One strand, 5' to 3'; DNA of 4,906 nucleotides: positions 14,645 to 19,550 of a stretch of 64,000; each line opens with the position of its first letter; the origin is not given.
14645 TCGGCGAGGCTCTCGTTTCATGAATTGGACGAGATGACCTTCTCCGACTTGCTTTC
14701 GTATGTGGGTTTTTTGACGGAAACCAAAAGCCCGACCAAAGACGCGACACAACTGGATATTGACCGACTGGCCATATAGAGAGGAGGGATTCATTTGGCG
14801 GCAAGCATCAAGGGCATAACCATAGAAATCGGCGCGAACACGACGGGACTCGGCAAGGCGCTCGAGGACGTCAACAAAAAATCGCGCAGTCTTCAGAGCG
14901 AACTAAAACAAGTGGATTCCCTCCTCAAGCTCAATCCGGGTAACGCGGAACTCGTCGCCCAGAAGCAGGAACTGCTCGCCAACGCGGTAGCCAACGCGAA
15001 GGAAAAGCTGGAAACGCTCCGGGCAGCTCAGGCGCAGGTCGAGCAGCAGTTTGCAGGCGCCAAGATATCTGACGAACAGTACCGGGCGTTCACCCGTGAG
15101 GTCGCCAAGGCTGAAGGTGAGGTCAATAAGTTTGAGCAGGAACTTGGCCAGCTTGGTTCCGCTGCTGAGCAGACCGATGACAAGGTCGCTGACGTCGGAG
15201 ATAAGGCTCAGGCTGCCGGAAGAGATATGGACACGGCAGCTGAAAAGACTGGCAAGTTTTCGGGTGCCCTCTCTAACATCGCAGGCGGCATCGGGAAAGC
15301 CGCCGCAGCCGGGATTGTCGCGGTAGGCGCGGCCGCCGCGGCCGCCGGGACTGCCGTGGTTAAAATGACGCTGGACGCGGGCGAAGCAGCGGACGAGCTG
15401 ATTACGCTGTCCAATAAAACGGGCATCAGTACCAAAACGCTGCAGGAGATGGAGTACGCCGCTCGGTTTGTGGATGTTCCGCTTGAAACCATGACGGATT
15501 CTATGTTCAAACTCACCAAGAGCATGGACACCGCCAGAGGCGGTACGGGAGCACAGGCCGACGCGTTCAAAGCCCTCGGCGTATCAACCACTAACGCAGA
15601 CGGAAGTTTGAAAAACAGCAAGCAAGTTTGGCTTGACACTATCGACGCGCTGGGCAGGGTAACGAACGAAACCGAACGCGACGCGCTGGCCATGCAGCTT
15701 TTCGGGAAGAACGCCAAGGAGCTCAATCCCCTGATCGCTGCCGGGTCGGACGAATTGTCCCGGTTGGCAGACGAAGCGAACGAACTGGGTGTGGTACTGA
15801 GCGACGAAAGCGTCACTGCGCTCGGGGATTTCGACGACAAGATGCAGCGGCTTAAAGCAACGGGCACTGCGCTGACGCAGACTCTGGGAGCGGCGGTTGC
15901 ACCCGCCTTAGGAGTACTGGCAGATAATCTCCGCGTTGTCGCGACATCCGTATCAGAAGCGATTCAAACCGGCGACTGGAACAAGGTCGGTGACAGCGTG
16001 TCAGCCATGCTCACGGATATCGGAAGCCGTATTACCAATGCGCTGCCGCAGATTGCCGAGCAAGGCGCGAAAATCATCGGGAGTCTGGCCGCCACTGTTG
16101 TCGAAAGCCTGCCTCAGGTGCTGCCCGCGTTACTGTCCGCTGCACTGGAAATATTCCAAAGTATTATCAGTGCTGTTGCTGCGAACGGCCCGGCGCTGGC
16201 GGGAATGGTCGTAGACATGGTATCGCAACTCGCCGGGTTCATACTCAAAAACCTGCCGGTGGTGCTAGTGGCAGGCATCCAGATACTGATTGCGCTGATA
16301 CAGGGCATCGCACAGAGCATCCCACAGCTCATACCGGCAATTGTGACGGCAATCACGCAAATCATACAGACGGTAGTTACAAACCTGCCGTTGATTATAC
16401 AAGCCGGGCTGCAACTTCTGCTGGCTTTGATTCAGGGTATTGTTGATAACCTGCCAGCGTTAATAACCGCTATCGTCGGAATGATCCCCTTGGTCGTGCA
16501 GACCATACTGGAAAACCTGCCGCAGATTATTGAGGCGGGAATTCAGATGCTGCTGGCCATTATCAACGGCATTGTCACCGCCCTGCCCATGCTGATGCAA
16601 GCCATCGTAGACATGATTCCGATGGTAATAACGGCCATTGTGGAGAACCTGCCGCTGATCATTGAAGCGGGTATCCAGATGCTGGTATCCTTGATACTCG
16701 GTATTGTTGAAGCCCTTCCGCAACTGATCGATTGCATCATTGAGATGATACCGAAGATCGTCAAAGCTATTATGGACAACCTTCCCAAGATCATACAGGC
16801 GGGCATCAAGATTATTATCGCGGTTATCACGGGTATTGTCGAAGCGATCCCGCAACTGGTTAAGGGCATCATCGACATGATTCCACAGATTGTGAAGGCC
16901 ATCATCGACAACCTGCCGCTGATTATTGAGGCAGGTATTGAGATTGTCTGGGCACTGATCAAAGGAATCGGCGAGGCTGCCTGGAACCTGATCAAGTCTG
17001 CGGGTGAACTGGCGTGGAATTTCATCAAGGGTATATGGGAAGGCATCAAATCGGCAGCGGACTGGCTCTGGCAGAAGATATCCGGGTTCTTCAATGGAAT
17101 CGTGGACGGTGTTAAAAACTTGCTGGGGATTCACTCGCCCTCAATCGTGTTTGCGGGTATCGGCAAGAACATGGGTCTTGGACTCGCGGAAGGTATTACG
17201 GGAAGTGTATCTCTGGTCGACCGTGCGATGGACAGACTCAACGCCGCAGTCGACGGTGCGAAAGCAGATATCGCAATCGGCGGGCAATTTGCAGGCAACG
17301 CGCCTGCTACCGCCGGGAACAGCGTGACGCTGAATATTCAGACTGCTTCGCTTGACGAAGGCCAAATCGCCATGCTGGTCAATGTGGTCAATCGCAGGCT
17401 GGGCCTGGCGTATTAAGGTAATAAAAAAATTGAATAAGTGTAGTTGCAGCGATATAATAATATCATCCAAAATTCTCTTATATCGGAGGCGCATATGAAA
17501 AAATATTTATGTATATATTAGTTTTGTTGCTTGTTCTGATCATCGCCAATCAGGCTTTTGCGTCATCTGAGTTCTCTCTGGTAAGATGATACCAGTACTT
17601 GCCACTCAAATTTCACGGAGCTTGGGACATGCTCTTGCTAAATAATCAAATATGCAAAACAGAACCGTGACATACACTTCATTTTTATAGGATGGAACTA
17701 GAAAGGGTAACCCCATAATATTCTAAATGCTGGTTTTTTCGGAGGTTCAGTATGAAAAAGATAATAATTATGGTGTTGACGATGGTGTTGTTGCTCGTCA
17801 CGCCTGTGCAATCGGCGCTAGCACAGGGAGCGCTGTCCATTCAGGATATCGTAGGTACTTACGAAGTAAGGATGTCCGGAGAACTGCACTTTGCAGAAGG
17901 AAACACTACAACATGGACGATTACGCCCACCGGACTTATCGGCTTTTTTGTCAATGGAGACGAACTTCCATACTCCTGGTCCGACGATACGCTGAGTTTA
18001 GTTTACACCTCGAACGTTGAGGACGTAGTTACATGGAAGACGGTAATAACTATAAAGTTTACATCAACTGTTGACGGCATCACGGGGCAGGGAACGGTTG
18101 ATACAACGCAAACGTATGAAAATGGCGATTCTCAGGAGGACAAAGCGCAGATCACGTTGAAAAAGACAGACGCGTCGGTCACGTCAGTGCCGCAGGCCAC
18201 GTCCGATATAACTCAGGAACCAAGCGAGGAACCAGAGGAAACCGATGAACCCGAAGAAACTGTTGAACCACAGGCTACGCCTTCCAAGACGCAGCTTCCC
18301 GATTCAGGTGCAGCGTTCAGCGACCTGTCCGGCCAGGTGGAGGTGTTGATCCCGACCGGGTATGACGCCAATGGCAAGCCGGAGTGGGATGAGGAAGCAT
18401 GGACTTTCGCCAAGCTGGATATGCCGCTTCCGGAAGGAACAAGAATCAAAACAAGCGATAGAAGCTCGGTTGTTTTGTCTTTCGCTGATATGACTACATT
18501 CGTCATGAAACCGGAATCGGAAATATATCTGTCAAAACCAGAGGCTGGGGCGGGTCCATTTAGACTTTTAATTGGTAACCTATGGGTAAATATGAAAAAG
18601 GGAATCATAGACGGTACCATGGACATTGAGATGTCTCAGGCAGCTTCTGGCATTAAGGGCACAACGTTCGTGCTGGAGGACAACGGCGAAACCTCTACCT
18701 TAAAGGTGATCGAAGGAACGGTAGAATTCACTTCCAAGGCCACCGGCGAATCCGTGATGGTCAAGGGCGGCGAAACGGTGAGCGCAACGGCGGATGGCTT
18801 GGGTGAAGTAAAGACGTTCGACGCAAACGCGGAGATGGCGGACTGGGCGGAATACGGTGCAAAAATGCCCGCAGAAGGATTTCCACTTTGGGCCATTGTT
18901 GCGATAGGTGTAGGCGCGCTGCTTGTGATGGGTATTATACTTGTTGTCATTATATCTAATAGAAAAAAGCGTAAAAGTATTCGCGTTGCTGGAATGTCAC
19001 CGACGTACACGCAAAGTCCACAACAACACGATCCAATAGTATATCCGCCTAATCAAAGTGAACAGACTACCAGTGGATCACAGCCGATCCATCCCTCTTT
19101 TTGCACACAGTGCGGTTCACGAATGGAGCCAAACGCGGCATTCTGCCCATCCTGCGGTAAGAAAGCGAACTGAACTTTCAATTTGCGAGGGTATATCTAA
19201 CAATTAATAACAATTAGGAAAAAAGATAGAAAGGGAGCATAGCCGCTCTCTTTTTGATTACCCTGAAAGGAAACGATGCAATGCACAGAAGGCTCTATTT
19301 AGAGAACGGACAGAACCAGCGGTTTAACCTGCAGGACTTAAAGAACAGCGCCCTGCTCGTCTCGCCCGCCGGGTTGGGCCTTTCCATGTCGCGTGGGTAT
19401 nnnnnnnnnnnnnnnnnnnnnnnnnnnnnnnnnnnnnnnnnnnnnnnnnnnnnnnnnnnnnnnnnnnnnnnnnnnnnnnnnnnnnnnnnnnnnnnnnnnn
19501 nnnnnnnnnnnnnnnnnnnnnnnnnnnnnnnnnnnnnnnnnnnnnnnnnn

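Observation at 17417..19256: Promoter-bearing AT-rich moron between the tape measure and distal tail genes: FecR-domain / TM / zinc-ribbon protein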

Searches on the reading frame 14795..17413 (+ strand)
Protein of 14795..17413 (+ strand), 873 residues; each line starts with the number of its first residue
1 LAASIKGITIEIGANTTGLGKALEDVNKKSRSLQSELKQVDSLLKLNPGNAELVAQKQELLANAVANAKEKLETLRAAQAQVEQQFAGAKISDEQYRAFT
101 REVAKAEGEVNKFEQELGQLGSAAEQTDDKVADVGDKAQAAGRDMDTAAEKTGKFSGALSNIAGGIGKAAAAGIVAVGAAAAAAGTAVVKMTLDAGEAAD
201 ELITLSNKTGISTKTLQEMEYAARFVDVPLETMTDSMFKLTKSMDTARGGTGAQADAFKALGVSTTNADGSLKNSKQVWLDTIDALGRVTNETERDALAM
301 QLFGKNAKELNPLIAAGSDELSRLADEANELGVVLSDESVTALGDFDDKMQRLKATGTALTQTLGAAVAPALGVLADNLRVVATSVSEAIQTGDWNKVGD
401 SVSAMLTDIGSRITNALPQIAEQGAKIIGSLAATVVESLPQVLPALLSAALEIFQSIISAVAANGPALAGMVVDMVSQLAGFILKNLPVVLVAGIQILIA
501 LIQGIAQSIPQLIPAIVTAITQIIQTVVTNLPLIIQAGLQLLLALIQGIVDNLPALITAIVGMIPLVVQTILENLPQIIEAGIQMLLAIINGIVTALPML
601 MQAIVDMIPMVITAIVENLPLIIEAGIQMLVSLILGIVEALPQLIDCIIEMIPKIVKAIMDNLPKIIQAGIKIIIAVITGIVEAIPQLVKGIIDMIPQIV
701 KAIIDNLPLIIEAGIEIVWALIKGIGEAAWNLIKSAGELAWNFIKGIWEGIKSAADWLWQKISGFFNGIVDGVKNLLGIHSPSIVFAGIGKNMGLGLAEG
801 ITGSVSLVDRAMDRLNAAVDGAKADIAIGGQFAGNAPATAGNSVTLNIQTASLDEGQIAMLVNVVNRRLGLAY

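Call 5: search_protein_families(library=pfam, proteins=[window:14795-17413:+], max_evalue=0.01)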
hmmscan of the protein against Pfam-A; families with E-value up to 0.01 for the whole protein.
window:14795-17413:+ (873 aa): 2 families
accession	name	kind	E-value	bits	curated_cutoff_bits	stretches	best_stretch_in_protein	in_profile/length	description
PF10145.14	PhageMin_Tail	-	0.00011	22.6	33.2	1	99-304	7-201/201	Phage-related minor tail protein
PF10046.14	BLOC1_2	-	0.00033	21.4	33.4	0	51-126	15-90/96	Biogenesis of lysosome-related organelles complex-1 subunit 2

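Call 6: search_protein_families(library=phrogs, proteins=[window:14795-17413:+], max_evalue=0.001)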
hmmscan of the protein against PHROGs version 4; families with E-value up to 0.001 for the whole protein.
window:14795-17413:+ (873 aa): 46 families (the best 25 are shown)
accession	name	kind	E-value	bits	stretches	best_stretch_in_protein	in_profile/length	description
phrog_58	-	tail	1.1e-91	310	1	1-862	170-1029/1544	tail length tape measure protein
phrog_4372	-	tail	4.2e-82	277.4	4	585-821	1122-1362/1681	tail length tape measure protein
phrog_5493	-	tail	1.5e-74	253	3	568-747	676-855/1102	tail length tape measure protein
phrog_1272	-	tail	5e-58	197.9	3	1-225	71-298/1606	tail length tape measure protein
phrog_24198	-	unknown function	2.1e-56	192.9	3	620-773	5-158/350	-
phrog_5755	-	tail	2.3e-48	166.5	1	1-154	2-155/541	tail length tape measure protein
phrog_33680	-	unknown function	1.9e-46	159.5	2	94-370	217-491/726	-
phrog_1204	-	tail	1.1e-42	147.1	3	584-769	811-998/1483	tail protein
phrog_15002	-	unknown function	2.3e-40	139.6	1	1-151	1-154/183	-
phrog_8462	-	tail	3.7e-36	126.1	1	164-836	44-553/672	tail length tape measure protein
phrog_13338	-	unknown function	3.1e-31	109.4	1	139-479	7-319/903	-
phrog_4200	-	tail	2.5e-30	106.6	2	613-861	405-642/732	tail length tape measure protein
phrog_8125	-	tail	3.6e-30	106.5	1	93-478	4-358/578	tail length tape measure protein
phrog_9483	-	tail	1.1e-24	88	1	144-461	21-329/657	tail length tape measure protein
phrog_305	-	tail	1.8e-23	84.2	1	307-839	300-773/1001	tail length tape measure protein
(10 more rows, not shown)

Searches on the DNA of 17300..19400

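Call 77: search_rna_families(source=window, start=17300, end=19400, threshold=evalue, max_evalue=1)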
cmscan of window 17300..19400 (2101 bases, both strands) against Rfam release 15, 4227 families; matches with E-value up to 1: 1.
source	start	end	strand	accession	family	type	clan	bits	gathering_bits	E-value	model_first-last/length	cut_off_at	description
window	18306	18403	-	RF01986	ZEB2_AS1_3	Gene; lncRNA;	-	19.7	55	0.29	1-100/100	no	ZEB2 antisense RNA 1 conserved region 3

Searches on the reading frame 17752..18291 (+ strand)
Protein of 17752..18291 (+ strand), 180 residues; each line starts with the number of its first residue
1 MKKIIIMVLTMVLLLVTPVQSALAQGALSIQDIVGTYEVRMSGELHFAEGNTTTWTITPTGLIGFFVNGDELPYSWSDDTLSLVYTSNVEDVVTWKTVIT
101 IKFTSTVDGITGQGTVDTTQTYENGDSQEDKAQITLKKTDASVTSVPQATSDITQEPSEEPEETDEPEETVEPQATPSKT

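Call 32: search_protein_families(library=pfam, proteins=[window:17752-18291:+], max_evalue=0.01)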
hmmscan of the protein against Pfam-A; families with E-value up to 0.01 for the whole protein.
window:17752-18291:+ (180 aa): 0 families

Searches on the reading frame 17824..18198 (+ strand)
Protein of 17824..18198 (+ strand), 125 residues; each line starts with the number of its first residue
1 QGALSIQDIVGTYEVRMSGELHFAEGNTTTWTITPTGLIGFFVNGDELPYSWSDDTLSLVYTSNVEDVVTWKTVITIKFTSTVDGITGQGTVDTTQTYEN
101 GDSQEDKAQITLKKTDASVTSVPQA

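Call 42: search_protein_representatives(protein=window:17827-18198:+)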
Query: 124 residues. Proteins with E-value up to 0.001 (for the whole library): 3; up to 1e-10: 0; up to 1e-30: 0. The best 3 are listed.
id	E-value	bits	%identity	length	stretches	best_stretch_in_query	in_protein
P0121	1.3e-07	47.8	30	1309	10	14-59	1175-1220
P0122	5.4e-06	42.6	-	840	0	-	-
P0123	3.9e-05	39.8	25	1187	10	29-85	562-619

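Call 43: search_protein_families(library=pfam, proteins=[P0121, P0122, P0123], max_evalue=0.001)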
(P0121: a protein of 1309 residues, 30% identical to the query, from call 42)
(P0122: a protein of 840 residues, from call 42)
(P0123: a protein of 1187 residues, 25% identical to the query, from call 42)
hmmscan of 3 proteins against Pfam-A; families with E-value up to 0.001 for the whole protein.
P0121 (1309 aa): 5 families
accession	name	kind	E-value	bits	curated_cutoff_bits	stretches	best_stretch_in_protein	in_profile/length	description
PF00379.29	Chitin_bind_4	-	7e-212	686.6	25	13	389-449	4-65/66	Insect cuticle protein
PF19855.4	DUF6330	-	8.4e-11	42.1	35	0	233-255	15-37/69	Family of unknown function (DUF6330)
PF11781.13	Zn_ribbon_RRN7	-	7.7e-09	35.5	27.1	0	224-237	9-22/32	Zinc-finger of RNA-polymerase I-specific TFIIB, Rrn7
PF02922.24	CBM_48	-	5.5e-06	27.1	22.4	0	263-315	36-81/83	Carbohydrate-binding module 48 (Isoamylase N-terminal domain)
PF11786.13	Aft1_HRA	-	8.6e-05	23.2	25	0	470-497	42-68/76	Aft1 HRA domain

P0122 (840 aa): 2 families
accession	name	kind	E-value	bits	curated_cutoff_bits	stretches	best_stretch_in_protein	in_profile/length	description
PF10465.15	Inhibitor_I24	-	6.5e-15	55.7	27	0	51-79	40-67/136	PinA peptidase inhibitor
PF14267.11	DUF4357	-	5.6e-06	26.6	38.4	0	12-25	20-33/54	Domain of unknown function (DUF4357)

P0123 (1187 aa): 8 families
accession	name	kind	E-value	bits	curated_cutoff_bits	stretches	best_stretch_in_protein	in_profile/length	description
PF12733.13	Cadherin-like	-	1.4e-194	631.6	24.2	12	132-217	7-89/89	Cadherin-like beta sandwich domain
PF09136.16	Glucodextran_B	-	5.2e-43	145.3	27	6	940-1000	17-81/83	Glucodextranase, domain B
PF18861.7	PTP_tm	-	1.2e-12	48.7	26.3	0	790-813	8-31/126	TM proximal of protein tyrosine phosphatase, receptor type J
PF06832.18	BiPBP_C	-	2.5e-09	37.3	26.8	0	546-601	31-87/90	Penicillin-Binding Protein C-terminus Family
PF23192.1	NOMO_12th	-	2.8e-08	34.8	27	0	684-744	4-68/98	NOMO C-terminal transthyretin-like domain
PF19408.5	PKD_6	-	3.5e-06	27.7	25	0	958-989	40-71/82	PKD-like domain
PF22358.2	MfA4_C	-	0.0002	21.6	27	0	990-1083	36-123/137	Minor fimbrium tip subunit MfA4, C-terminal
PF21059.3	BTBD16_C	-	0.00074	20.2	27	0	397-430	28-61/106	BTB/POZ domain-containing protein 16, C-terminal domain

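Call 69: find_homologous_proteins(query=window:17827-18198:+, max_evalue=0.01)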
Query window:17827-18198:+: 4 candidates shared short words with the query, none scored E <= 0.01.

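Call 88: predict_structure(protein=window:17824-18198:+)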
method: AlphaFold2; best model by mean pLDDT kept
length: 125 residues; sequences in the alignment: 1
mean_pLDDT: 40.2   pTM: 0.30
mean pLDDT of the five models: 40.2, 39.1, 35.8, 35.4, 33.5
residues with pLDDT >= 90: 0; 70-90: 0; 50-70: 20; < 50: 105
segments of 3 or more residues with pLDDT < 50: 1-39, 51-53, 55-59, 61-67, 76-125
pLDDT, mean of each block of 10 residues (from residue 1): 29 34 38 40 56 44 49 47 41 46 35 29 30
secondary structure, 60 per line:
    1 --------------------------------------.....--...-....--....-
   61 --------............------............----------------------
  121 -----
elements in order: E39-43 E46-48 E50-53 E56-59 E69-80 E87-98
